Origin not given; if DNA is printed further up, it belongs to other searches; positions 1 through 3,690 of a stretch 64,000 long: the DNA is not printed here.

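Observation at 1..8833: Truncated giant (>2678 aa) cysteine-rich secreted protein, invisible to the ORF track, with a co-oriented Ca-binding partner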

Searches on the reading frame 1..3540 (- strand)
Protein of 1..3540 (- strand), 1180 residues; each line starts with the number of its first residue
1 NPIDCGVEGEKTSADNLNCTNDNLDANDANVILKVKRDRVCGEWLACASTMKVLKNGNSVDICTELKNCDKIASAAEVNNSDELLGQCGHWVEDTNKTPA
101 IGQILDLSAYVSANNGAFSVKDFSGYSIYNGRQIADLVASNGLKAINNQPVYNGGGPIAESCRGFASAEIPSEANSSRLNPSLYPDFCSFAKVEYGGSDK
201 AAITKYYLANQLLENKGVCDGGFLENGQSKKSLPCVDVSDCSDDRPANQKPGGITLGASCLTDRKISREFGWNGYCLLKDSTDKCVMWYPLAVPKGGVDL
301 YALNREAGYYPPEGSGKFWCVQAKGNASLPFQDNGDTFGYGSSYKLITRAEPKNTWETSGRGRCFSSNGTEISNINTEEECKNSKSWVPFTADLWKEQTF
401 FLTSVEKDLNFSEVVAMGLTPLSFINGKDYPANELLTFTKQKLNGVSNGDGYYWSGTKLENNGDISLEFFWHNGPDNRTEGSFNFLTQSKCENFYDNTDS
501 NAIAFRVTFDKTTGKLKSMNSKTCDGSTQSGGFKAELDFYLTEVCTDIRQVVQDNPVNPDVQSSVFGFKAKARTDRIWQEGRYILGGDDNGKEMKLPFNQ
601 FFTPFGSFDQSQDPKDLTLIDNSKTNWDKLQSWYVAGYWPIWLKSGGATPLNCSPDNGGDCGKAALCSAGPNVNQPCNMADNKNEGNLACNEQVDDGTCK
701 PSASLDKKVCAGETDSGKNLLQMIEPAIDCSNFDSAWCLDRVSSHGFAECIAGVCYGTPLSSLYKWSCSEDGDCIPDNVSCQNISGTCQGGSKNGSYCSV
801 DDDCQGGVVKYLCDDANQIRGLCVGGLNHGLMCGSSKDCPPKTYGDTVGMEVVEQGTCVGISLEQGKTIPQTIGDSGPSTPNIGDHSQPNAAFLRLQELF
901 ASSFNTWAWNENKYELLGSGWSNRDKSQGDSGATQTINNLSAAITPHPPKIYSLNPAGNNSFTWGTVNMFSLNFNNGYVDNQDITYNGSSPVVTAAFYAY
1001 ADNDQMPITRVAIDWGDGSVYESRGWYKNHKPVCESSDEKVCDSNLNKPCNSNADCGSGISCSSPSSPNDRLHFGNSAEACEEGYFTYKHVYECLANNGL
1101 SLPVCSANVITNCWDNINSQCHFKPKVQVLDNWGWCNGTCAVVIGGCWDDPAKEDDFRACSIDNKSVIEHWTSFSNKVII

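Call 61: predict_structure(alignment_id=A3)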
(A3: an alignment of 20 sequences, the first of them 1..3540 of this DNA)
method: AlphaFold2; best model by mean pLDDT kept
length: 1180 residues; sequences in the alignment: 20
mean_pLDDT: 48.4   pTM: 0.35
mean pLDDT of the five models: 48.4, 46.8, 46.5, 46.2, 43.8
residues with pLDDT >= 90: 4; 70-90: 186; 50-70: 338; < 50: 652
segments of 3 or more residues with pLDDT < 50: 1-41, 53-60, 78-86, 96-102, 114-125, 136-158, 160-187, 248-254, 290-343, 352-361, 389-392, 423-429, 441-452, 476-479, 543-730, 732-817, 830-833, 845-852, 861-944, 954-981, 1067-1072
pLDDT, mean of each block of 10 residues (from residue 1): 25 26 32 34 55 43 57 55 51 53 54 46 48 48 30 41 41 36 44 71 66 67 83 82 68 60 63 52 51 35 37 30 38 38 50 41 53 59 50 68 77 71 49 58 34 60 82 55 74 59 84 86 66 64 40 33 26 24 27 25 25 33 40 32 28 34 33 32 27 26 27 25 36 47 46 41 28 27 23 29 29 37 51 55 46 51 36 34 35 34 25 29 25 28 53 45 37 40 58 63 67 75 63 57 61 69 58 52 60 59 78 82 82 71 61 59 62 73
secondary structure, 60 per line:
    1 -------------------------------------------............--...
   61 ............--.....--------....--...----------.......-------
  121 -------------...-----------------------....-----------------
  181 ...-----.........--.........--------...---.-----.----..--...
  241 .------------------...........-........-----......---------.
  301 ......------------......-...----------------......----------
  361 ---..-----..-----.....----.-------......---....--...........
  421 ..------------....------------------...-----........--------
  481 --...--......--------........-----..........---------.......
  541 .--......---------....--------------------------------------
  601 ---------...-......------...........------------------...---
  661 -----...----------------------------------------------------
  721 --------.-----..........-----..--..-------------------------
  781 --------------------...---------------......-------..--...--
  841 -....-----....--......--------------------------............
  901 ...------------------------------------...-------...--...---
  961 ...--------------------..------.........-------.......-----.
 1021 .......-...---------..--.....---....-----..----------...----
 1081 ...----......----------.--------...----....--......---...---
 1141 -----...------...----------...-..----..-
elements in order (helices of 4 or more, strands of 3 or more residues): E44-55 E58-72 H75-79 E88-91 H107-113 E160-163 E189-197 E200-208 E217-219 H238-241 E260-270 E272-279 E285-290 H300-306 E319-324 E345-350 H378-382 E395-400 H404-407 E414-422 E435-438 E457-459 E465-472 H488-493 E502-509 E515-524 E534-541 E544-549 H559-562 H614-619 H626-636 H735-744 E819-824 E842-845 E851-854 E857-862 H889-903 E950-952 E955-957 E961-963 E992-1000 E1008-1014 E1020-1027 E1029-1031 E1045-1049 H1053-1056 E1081-1083 E1088-1093 E1113-1115 E1120-1123 E1126-1131 E1135-1137 E1146-1148

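Call 66: fold_search(model_id=the predicted structure, library=pdb)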
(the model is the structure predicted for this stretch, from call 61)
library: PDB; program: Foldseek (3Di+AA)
matches with E <= 10: 459; with E <= 0.001: 0
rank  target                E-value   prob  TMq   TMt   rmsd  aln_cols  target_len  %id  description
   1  4xhr_A                8.0e-02  0.35  0.04  0.20  15.0       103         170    6  Structure of a phospholipid trafficking complex, native (released 2015-07-01)
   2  4ytw_B                1.8e-01  0.21  0.04  0.19  15.2        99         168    6  Crystal structure of Ups1-Mdm35 complex (released 2015-08-12)
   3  4ytx_P                2.9e-01  0.03  0.03  0.11  12.7       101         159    8  Crystal structure of Ups1-Mdm35 complex with PA (released 2015-08-12)
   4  4yhc_A                3.0e-01  0.09  0.04  0.09  21.1       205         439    9  Crystal structure of the WD40 domain of SCAP from fission yeast (released 2015-04-01)
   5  6p54_B                3.4e-01  0.18  0.03  0.10   7.0        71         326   13  Crystal structure of transpeptidase domain of PBP2 from Neisseria gonorrhoeae acylated by ceftriaxone (released 2019-08-07)
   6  7hqq_A                4.0e-01  0.03  0.04  0.11  20.4       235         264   10  PanDDA analysis group deposition -- Crystal Structure of FatA in complex with Z1198147845 (released 2025-08-13)
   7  6kyl_D                4.7e-01  0.14  0.03  0.19  16.1       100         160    6  Crystal Structure of Phosphatidic acid Transporter Ups1/Mdm35 in Complex with (2R)-3-(phosphonooxy)propane-1,2-diyl di (released 2019-10-02)
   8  8ag0_A                4.7e-01  0.06  0.05  0.18  19.4       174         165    9  Crystal structure of mutant PRELID3a-TRIAP1 complex - R53E (released 2022-11-23)
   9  7hr5_A                5.9e-01  0.04  0.03  0.10  23.1       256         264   10  PanDDA analysis group deposition -- Crystal Structure of FatA in complex with Z969591530 (released 2025-08-13)
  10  3hbq                  6.5e-01  0.15  0.06  0.16  10.1       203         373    8  Structure of recombinant Chicken Liver Sulfite Oxidase mutant Cys 185 Ala (released 2010-04-14)
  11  6mka                  6.9e-01  0.15  0.03  0.05   7.7        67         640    4  Crystal structure of penicillin binding protein 5 (PBP5) from Enterococcus faecium in the open conformation (released 2018-10-31)
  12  1pn2_B                6.9e-01  0.06  0.03  0.11  21.0       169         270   11  Crystal structure analysis of the selenomethionine labelled 2-enoyl-CoA hydratase 2 domain of Candida tropicalis multi (released 2004-04-13)
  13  6i3v_B                7.3e-01  0.10  0.04  0.18  15.3       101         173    7  x-ray structure of the human mitochondrial PRELID1 in complex with TRIAP1 (released 2019-03-20)
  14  6xqv_A                7.7e-01  0.08  0.03  0.09   7.5        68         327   10  Crystal structure of the catalytic domain of PBP2 S310A from Neisseria gonorrhoeae in a pre-acylation complex with cef (released 2021-07-21)
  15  7hqq_B                7.7e-01  0.03  0.04  0.11  20.4       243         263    9  PanDDA analysis group deposition -- Crystal Structure of FatA in complex with Z1198147845 (released 2025-08-13)
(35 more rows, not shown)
